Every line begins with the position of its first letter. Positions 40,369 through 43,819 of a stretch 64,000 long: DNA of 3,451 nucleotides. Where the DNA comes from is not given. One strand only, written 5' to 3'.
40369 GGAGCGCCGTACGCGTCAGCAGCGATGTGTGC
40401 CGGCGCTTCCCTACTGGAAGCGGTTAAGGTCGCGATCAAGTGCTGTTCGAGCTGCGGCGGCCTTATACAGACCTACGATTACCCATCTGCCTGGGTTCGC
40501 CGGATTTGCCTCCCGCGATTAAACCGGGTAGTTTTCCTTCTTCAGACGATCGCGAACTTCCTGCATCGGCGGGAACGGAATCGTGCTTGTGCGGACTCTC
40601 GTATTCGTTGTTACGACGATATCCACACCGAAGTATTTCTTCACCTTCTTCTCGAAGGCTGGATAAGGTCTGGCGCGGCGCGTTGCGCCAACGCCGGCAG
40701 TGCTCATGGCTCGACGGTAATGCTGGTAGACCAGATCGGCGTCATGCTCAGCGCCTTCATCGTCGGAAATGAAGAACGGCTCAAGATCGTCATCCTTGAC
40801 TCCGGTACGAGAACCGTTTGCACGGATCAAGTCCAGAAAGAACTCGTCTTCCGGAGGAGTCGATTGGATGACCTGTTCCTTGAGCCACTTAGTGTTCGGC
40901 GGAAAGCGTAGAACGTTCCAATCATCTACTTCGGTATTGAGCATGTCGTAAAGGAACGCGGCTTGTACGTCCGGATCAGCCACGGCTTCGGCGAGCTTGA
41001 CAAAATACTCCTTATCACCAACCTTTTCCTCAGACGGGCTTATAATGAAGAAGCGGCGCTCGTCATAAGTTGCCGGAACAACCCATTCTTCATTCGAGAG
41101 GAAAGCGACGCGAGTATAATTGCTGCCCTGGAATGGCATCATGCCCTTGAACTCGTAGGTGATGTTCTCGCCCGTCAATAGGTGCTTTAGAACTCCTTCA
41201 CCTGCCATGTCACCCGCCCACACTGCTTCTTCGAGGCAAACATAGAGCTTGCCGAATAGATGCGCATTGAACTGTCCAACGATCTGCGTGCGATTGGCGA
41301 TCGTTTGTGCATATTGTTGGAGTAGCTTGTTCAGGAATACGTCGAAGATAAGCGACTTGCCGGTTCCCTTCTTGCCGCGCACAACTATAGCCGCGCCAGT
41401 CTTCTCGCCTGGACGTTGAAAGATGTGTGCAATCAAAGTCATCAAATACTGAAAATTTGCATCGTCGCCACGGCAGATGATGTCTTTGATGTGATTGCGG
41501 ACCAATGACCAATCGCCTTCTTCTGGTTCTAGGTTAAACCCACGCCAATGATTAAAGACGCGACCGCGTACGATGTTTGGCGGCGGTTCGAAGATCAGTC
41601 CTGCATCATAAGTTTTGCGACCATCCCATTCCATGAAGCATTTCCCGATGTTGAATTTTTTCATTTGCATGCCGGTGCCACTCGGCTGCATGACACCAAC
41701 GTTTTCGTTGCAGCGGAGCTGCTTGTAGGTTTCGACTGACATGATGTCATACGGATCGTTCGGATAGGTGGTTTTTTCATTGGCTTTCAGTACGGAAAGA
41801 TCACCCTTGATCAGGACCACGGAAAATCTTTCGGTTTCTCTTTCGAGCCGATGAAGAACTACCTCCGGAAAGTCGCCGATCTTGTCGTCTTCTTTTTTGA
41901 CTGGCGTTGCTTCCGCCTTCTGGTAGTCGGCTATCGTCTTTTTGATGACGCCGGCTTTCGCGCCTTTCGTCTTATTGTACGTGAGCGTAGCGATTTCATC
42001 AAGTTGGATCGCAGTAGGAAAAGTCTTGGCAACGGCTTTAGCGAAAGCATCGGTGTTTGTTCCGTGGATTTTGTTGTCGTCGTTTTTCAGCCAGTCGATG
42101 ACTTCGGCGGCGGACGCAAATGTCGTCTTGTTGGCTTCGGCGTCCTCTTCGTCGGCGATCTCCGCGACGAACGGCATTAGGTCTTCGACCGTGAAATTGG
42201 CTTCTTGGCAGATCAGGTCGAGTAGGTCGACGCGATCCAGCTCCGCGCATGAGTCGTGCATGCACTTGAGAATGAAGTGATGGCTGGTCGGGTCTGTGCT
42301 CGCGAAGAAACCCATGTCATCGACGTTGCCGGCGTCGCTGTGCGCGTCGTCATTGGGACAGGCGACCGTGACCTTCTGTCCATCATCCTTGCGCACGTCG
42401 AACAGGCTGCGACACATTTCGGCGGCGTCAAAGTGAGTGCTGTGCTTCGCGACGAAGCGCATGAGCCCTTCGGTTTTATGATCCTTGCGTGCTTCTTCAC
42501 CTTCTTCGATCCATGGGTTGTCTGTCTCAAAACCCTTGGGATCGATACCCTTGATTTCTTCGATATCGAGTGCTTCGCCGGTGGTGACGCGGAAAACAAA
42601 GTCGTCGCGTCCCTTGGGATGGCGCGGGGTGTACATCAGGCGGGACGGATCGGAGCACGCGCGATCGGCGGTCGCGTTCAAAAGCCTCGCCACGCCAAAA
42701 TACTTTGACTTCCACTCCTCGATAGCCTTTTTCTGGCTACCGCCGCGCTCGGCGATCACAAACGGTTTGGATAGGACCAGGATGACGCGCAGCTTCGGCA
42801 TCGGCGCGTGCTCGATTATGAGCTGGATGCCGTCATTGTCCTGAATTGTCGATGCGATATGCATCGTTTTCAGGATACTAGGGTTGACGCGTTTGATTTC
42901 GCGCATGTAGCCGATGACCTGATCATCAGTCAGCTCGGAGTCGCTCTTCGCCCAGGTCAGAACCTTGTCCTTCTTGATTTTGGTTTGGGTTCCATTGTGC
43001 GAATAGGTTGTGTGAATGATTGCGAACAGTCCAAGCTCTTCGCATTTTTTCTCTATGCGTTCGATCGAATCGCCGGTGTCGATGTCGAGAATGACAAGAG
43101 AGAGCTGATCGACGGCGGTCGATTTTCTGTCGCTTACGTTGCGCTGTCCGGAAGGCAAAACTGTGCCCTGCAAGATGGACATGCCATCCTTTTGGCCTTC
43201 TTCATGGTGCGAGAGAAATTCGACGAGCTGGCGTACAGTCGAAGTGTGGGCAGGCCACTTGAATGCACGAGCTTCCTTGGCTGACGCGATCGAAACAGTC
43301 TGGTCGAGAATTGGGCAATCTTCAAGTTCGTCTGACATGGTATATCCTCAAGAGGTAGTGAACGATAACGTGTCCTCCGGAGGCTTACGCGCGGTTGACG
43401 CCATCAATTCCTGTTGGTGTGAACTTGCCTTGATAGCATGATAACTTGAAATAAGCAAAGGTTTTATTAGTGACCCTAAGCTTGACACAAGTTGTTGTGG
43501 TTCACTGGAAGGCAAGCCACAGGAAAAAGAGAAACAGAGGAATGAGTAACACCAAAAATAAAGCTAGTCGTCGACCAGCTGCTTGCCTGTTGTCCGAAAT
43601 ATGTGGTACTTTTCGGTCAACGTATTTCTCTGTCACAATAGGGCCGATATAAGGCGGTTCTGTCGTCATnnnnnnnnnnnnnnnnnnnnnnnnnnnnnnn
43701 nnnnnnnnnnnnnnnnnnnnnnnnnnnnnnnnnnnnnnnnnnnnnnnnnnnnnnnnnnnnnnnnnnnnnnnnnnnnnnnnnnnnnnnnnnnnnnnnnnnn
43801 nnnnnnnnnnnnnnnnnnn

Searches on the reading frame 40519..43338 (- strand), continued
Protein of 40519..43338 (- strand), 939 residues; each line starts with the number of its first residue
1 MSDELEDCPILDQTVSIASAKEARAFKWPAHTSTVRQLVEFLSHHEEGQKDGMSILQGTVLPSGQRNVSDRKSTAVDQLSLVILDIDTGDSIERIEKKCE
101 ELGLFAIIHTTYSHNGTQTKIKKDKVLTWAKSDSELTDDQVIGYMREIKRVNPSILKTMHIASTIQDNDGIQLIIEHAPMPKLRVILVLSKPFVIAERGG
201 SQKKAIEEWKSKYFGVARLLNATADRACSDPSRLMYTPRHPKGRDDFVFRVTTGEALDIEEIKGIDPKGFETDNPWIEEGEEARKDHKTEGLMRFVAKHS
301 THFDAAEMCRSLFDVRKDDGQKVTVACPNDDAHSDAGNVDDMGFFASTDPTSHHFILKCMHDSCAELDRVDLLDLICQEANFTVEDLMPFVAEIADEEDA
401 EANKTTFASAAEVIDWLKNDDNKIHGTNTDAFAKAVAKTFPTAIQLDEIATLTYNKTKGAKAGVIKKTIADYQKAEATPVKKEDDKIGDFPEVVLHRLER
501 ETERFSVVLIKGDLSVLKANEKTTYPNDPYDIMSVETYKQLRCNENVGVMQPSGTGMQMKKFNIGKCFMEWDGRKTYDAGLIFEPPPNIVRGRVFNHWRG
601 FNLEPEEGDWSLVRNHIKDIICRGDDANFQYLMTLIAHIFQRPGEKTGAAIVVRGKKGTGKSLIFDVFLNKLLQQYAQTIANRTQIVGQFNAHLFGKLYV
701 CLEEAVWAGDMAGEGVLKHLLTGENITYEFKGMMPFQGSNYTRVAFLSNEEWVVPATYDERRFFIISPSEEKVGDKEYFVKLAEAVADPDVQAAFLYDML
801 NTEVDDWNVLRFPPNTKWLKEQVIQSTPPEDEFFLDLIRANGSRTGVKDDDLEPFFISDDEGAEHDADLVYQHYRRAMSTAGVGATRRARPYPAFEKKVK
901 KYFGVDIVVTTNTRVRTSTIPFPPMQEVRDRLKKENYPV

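Call 61: search_protein_families(library=pfam, alignment_id=A5, max_evalue=0.01)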
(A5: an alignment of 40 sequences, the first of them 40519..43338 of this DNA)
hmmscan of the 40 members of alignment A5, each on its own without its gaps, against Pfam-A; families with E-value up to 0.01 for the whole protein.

A. member 1, window:40519-43338:- (939 aa): 3 families
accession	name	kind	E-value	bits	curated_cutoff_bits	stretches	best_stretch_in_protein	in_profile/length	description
PF19263.5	DUF5906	-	8.8e-21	75.1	27.6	1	654-762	2-114/114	Family of unknown function (DUF5906)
PF05272.17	VapE-like_dom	-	0.0011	18.9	25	0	631-678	35-82/217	Virulence-associated protein E-like domain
PF13191.12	AAA_16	-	0.0012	19.8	32.6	1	634-684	10-60/167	AAA ATPase domain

B. families by the number of members that match (of 40 scanned): 11 families
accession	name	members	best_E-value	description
PF19263.5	DUF5906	19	3.2e-23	Family of unknown function (DUF5906)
PF05272.17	VapE-like_dom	10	8.7e-06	Virulence-associated protein E-like domain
PF06048.17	DUF927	8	4.7e-61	Domain of unknown function (DUF927)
PF13191.12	AAA_16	4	0.00016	AAA ATPase domain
PF13173.12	AAA_14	1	7.2e-05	AAA domain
PF13555.12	AAA_29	1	0.00037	P-loop containing region of AAA domain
PF00005.33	ABC_tran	1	0.0015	ABC transporter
PF13238.12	AAA_18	1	0.0037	AAA domain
PF13401.12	AAA_22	1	0.0053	AAA domain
PF20720.3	nSTAND3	1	0.006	Novel STAND NTPase 3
PF25199.1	nSTAND_NTPase5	1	0.0072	Novel STAND NTPase 5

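Call 77: search_protein_families(library=pfam, proteins=[L019:5365-9006:+], max_evalue=0.001)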
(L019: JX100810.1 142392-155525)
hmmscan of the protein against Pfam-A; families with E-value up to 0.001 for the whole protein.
L019:5365-9006:+ (1213 aa): 0 families

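Call 86: search_protein_families(library=ncbifam, proteins=[window:40519-43338:-], max_evalue=0.001)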
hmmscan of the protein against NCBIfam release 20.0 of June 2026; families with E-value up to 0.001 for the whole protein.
window:40519-43338:- (939 aa): 1 family
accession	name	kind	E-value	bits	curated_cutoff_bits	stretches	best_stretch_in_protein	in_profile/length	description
TIGR01613.1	primase_Cterm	subfamily_domain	9.5e-08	31.2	108.7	1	616-787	46-219/304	phage/plasmid primase, P4 family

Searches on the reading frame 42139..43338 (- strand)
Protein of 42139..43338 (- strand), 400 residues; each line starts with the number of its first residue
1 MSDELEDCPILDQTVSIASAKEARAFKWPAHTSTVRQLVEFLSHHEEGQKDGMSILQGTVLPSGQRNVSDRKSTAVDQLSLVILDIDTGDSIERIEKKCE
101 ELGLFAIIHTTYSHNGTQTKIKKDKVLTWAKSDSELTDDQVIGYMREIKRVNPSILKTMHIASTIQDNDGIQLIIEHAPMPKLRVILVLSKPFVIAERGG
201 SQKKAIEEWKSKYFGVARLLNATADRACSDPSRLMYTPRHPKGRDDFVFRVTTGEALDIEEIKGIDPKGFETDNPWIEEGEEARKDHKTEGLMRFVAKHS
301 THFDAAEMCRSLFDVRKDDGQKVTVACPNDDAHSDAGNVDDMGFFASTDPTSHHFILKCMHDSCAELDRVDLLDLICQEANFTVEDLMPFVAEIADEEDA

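Call 33: find_homologous_proteins(query=window:42145-43338:-, max_evalue=1e-8)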
Query seq(398 aa) (398 aa): 1 proteins with E <= 1e-8 among 4045 candidates.
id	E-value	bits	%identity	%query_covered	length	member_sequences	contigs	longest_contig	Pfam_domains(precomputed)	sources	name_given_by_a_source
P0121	4.3e-45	172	33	93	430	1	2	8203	-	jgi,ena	jgi:hypothetical protein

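Call 41: search_solved_structures(query=A2, max_evalue=10, show_alignments=3)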
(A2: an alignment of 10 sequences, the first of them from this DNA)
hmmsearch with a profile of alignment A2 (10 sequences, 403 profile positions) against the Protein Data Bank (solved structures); distinct sequences matched with E-value up to 10: 4.
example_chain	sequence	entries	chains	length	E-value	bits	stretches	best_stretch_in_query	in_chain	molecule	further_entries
4ldz_A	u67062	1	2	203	0.47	12.5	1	69-154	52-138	Transcriptional regulatory protein DesR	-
4le0_A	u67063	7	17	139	0.54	12.3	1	68-151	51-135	Transcriptional regulatory protein DesR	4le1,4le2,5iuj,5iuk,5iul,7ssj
7ssi_C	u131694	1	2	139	0.54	12.3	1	68-151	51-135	Transcriptional regulatory protein DesR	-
9sra_B5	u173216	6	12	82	1.9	10.5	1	55-94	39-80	Large ribosomal subunit protein eL14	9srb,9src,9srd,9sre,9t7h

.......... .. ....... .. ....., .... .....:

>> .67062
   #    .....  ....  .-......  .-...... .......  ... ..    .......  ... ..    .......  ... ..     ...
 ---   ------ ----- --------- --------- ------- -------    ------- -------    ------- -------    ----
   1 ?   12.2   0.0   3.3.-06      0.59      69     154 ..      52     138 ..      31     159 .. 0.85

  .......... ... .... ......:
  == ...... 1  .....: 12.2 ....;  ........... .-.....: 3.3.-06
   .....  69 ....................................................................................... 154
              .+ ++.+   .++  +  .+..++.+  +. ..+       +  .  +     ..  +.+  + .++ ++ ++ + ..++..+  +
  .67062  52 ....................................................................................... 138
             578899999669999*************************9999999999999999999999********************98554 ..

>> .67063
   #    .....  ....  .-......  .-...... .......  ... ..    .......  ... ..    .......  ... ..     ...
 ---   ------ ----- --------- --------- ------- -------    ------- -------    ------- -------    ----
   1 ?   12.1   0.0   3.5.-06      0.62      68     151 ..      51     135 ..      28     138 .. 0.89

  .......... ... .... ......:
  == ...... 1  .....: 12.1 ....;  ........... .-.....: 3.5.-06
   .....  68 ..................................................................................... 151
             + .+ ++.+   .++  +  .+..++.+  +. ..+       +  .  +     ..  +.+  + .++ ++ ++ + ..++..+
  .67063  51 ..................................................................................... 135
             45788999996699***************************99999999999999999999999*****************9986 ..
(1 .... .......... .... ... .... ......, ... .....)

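Call 42: search_protein_families(library=pfam, alignment_id=A2, max_evalue=1)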
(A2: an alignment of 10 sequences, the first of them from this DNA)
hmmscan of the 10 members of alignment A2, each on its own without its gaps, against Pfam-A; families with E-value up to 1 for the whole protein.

A. member 1, seq(395 aa): 0 families

B. families by the number of members that match (of 10 scanned): 4 families
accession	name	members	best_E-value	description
PF00925.25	GTP_cyclohydro2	1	0.076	GTP cyclohydrolase II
PF18288.6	FAA_hydro_N_2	1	0.11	Fumarylacetoacetase N-terminal domain 2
PF04121.18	Nup84_Nup100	1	0.16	Nuclear pore protein 84 / 107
PF15282.11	BMP2K_C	1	0.18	BMP-2-inducible protein kinase C-terminus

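Call 44: find_homologous_proteins(query=A2, max_evalue=0.00001)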
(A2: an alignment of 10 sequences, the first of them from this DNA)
Query A2 (10 sequences) (395 aa, profile of the alignment): 2 proteins with E <= 0.00001 among 8000 candidates.
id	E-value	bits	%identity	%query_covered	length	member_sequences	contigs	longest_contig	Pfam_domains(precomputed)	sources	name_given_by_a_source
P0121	4.3e-131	456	33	94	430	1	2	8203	-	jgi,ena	jgi:hypothetical protein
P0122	2.8e-67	246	30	59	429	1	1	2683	-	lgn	-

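Call 56: predict_structure(alignment_id=A3)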
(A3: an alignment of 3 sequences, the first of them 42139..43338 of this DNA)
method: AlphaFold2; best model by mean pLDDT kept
length: 400 residues; sequences in the alignment: 3
mean_pLDDT: 55.6   pTM: 0.51
mean pLDDT of the five models: 55.6, 55.2, 54.5, 53.4, 46.7
residues with pLDDT >= 90: 1; 70-90: 107; 50-70: 111; < 50: 181
segments of 3 or more residues with pLDDT < 50: 12-32, 46-76, 233-238, 268-312, 317-376, 378-383
pLDDT, mean of each block of 10 residues (from residue 1): 56 41 36 59 50 41 38 49 67 82 82 58 75 75 59 60 79 71 76 60 71 82 65 50 59 81 62 36 37 37 45 45 30 32 42 46 39 48 52 51
secondary structure, 60 per line:
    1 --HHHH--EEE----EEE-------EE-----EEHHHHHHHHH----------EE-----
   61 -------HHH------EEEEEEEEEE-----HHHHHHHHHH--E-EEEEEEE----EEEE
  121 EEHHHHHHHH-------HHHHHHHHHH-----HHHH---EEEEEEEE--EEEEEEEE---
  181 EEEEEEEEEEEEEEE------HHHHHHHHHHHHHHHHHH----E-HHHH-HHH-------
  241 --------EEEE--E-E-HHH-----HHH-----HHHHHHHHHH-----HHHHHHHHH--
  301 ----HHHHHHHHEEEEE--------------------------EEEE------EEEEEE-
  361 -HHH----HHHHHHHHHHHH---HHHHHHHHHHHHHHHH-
elements in order: H3-6 E9-11 E16-18 H35-43 E77-86 H92-101 E106-112 E117-122 H123-130 H138-147 H153-156 E160-167 E170-177 E181-195 H202-219 H226-229 E249-252 H275-284 H290-298 H305-312 E313-317 E344-347 E354-359 H369-380 H384-399

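Call 58: search_protein_representatives(protein=window:42139-43338:-)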
Query: 400 residues. Proteins with E-value up to 0.001 (for the whole library): 1124; up to 1e-10: 836; up to 1e-30: 361. The best 150 are listed.
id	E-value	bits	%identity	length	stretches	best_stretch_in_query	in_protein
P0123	2.4e-174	596.3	68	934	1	10-399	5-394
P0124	9.2e-94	331.0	44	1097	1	9-399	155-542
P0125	2.8e-81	290.0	44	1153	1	21-382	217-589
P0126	6.3e-80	285.5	41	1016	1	10-398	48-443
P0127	7.1e-80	285.3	42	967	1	31-395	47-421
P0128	5.3e-79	282.5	41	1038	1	7-399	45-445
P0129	2.0e-77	277.3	40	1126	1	10-395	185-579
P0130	2.1e-77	277.2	41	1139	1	7-398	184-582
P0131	2.5e-77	277.0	42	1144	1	24-396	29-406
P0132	3.2e-77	276.6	42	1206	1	11-394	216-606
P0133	7.0e-77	275.5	42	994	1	21-396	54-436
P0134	3.8e-76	273.1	40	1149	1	25-397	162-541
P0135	3.4e-75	269.9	41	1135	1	21-398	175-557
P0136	6.1e-75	269.1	38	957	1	21-398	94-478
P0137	1.2e-73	264.8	40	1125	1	19-391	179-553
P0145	6.4e-68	246.0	36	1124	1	14-396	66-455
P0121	1.4e-45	172.4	35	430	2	19-266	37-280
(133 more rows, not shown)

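Call 84: find_encoding_contigs(protein=P0121, flank=8000, max_places=2)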
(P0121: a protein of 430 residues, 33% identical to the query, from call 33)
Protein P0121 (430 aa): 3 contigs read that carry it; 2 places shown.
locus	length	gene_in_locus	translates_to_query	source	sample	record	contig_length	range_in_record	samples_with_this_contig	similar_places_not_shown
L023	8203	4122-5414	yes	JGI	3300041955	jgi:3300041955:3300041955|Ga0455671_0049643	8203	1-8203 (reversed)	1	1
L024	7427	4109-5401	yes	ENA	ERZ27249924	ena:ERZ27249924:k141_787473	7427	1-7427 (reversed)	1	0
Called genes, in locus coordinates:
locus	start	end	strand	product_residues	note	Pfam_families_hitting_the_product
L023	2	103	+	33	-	?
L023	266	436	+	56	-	-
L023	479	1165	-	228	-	-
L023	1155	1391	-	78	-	-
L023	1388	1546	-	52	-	-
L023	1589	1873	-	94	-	-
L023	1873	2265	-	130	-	-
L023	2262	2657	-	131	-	-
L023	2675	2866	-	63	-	-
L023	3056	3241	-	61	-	-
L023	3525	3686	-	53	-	-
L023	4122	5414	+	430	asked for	-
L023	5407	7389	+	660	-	PF06048:DUF927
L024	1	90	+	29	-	?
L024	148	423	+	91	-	-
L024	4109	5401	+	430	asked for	-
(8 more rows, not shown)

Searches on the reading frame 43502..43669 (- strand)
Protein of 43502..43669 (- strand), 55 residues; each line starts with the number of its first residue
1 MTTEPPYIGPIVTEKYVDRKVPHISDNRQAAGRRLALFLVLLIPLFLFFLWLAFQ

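Call 55: search_protein_families(library=phrogs, proteins=[window:43502-43669:-], max_evalue=0.01)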
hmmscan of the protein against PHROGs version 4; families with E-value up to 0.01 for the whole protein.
window:43502-43669:- (55 aa): 0 families
